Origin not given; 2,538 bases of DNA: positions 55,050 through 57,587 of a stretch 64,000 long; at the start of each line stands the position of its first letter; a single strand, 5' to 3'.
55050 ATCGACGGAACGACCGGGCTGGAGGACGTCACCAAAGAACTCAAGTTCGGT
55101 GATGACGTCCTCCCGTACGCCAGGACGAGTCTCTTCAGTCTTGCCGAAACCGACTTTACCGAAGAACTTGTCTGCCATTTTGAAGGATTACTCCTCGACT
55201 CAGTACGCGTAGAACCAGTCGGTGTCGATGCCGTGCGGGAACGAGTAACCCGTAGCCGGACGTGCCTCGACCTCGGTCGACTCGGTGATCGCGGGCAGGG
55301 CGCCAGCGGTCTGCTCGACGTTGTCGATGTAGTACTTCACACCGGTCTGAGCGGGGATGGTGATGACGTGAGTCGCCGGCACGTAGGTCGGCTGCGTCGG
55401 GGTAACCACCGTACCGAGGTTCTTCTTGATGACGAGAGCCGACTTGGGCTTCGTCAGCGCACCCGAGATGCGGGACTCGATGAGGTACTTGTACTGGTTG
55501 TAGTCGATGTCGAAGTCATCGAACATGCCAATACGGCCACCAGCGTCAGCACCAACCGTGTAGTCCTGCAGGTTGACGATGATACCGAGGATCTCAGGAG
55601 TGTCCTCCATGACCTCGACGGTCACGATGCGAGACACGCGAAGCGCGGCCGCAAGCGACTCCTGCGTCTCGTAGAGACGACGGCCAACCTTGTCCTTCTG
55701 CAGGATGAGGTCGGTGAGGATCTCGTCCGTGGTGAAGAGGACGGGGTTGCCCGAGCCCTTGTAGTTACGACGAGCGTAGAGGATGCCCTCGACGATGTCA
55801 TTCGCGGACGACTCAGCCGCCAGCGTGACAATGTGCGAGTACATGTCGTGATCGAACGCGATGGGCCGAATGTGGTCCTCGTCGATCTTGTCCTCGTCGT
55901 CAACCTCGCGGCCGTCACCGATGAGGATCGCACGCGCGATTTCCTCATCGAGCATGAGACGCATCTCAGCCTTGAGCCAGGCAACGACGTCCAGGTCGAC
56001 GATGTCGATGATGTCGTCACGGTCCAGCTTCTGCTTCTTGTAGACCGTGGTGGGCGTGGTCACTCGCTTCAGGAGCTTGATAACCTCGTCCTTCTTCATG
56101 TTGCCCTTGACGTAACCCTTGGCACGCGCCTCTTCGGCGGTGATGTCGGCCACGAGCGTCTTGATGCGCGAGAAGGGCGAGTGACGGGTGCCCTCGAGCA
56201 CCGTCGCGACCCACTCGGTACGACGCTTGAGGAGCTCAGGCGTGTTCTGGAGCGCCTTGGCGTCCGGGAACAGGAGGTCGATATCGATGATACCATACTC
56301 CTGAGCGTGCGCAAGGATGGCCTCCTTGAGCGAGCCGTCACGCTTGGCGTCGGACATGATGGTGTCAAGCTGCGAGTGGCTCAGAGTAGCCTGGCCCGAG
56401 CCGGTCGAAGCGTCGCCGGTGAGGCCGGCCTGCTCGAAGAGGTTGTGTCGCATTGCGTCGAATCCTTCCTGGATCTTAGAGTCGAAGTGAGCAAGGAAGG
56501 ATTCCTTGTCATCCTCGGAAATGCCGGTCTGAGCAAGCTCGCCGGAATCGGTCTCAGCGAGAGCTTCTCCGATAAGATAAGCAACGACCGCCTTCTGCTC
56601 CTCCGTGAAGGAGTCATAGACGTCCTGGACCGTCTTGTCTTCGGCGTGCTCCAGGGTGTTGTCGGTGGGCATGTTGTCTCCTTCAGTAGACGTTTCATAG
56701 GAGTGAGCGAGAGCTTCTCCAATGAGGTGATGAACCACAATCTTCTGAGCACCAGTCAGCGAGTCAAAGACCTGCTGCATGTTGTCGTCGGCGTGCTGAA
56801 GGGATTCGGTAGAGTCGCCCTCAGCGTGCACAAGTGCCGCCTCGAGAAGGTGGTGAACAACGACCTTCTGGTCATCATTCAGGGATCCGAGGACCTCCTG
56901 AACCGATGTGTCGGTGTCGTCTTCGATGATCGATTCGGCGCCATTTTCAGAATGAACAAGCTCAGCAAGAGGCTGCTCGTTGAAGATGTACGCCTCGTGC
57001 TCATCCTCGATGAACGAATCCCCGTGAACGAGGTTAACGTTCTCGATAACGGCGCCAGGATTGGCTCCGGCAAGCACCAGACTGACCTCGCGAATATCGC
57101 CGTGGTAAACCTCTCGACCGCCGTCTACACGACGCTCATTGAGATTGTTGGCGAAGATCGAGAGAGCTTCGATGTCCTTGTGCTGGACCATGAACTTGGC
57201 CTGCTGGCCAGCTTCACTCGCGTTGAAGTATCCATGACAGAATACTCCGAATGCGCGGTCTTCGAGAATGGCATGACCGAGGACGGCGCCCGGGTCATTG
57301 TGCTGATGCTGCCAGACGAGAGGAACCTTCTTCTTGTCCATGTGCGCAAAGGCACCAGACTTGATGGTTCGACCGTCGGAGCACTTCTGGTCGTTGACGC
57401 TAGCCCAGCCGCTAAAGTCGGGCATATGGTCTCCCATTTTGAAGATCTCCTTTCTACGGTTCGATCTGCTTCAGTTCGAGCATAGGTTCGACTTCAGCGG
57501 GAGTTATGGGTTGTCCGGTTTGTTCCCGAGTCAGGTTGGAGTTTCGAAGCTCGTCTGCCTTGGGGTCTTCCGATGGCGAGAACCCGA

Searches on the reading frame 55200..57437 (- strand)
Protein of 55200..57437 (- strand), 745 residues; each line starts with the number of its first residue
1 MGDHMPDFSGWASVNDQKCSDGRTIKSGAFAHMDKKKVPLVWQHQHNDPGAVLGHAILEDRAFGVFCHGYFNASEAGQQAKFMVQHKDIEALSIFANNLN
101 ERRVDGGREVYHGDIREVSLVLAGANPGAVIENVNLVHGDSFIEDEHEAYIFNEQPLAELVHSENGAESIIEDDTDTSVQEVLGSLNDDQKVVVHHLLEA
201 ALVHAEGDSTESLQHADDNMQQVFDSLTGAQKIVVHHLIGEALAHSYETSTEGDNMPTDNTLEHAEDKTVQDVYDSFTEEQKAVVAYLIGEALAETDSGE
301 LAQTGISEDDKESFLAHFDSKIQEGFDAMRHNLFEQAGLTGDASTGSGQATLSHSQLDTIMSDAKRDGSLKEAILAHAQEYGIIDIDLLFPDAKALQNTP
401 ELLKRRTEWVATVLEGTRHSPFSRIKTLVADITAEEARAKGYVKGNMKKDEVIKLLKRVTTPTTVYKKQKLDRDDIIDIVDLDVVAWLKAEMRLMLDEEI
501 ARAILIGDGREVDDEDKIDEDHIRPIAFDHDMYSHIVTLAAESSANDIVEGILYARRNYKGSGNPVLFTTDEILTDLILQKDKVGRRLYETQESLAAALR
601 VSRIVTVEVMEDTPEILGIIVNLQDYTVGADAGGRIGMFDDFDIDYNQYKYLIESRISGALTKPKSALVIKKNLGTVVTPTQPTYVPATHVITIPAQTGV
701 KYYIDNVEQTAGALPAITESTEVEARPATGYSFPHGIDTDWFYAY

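Call 3: search_protein_families(library=pfam, proteins=[window:55200-57437:-], max_evalue=0.1)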
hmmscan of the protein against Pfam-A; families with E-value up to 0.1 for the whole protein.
window:55200-57437:- (745 aa): 4 families
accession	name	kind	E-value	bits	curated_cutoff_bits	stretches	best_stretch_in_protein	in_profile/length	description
PF04586.22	Peptidase_S78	-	5.9e-06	27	21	1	8-132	16-153/165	Caudovirus prohead serine protease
PF05065.19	Phage_capsid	-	0.00029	20.8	24.2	1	432-671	40-279/280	Phage capsid family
PF20184.3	DUF6547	-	0.021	15.6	27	0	250-292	21-63/117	Family of unknown function (DUF6547)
PF21597.2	TetR_C_43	-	0.028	15.1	27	0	371-407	49-85/105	Transcriptional regulator SbtR-like, C-terminal domain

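Call 4: search_protein_families(library=phrogs, proteins=[window:55200-57437:-], max_evalue=0.01)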
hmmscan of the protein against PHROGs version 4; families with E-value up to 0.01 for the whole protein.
window:55200-57437:- (745 aa): 5 families
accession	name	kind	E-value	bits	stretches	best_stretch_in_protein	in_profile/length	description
phrog_3270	-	head and packaging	1.6e-240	800.9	2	256-705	166-601/603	head maturation protease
phrog_80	-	head and packaging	1.8e-16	61.5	1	8-235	238-451/607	head maturation protease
phrog_7080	-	head and packaging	1.6e-09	38.4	1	433-668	92-311/317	major head protein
phrog_10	-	head and packaging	2.1e-09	37.9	1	481-686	455-649/752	major head protein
phrog_3244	-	head and packaging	8.5e-09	36.5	1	7-135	34-181/326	head maturation protease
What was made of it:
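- Checked: The 745-aa ORF 55200-57437 is a Peptidase_S78 + Phage_capsid fusion (calls 3, 4).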

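Call 80: find_related_loci(query=A4, collection=viral_contigs, flank=10000)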
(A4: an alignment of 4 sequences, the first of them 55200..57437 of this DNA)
Query A4 (745 aa) in viral_contigs; peptide patterns used: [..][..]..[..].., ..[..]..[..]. (x = any residue, [..] = any of these).
600 stretches matched a pattern (row limit reached: there are more); 528 encode a relative of the query (tblastn E <= 1e-3); the best 80 are kept; 80 distinct loci.
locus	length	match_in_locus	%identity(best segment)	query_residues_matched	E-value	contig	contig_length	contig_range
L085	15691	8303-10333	55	6-745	0e+0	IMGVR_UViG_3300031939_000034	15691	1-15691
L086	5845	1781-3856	54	7-745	0e+0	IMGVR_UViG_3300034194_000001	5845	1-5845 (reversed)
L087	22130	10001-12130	54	6-743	0e+0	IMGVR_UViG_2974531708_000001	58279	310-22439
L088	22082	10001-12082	53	6-745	0e+0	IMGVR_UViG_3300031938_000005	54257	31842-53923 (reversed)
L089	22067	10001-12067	53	7-741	0e+0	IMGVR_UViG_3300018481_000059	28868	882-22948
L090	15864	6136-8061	62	7-745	0e+0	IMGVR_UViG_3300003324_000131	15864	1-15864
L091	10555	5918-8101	49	7-745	0e+0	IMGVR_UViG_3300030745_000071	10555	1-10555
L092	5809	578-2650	47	6-745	0e+0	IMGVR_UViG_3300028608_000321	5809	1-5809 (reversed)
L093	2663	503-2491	46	6-742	0e+0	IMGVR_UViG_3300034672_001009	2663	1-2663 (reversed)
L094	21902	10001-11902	50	6-685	0e+0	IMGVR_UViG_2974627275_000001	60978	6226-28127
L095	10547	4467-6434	47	7-743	0e+0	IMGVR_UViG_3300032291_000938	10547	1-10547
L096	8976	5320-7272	48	5-745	0e+0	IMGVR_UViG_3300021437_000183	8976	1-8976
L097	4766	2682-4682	48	7-743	0e+0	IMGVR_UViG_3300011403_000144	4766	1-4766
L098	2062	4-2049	48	29-743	0e+0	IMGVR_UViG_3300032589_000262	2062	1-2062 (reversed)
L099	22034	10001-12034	46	2-743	0e+0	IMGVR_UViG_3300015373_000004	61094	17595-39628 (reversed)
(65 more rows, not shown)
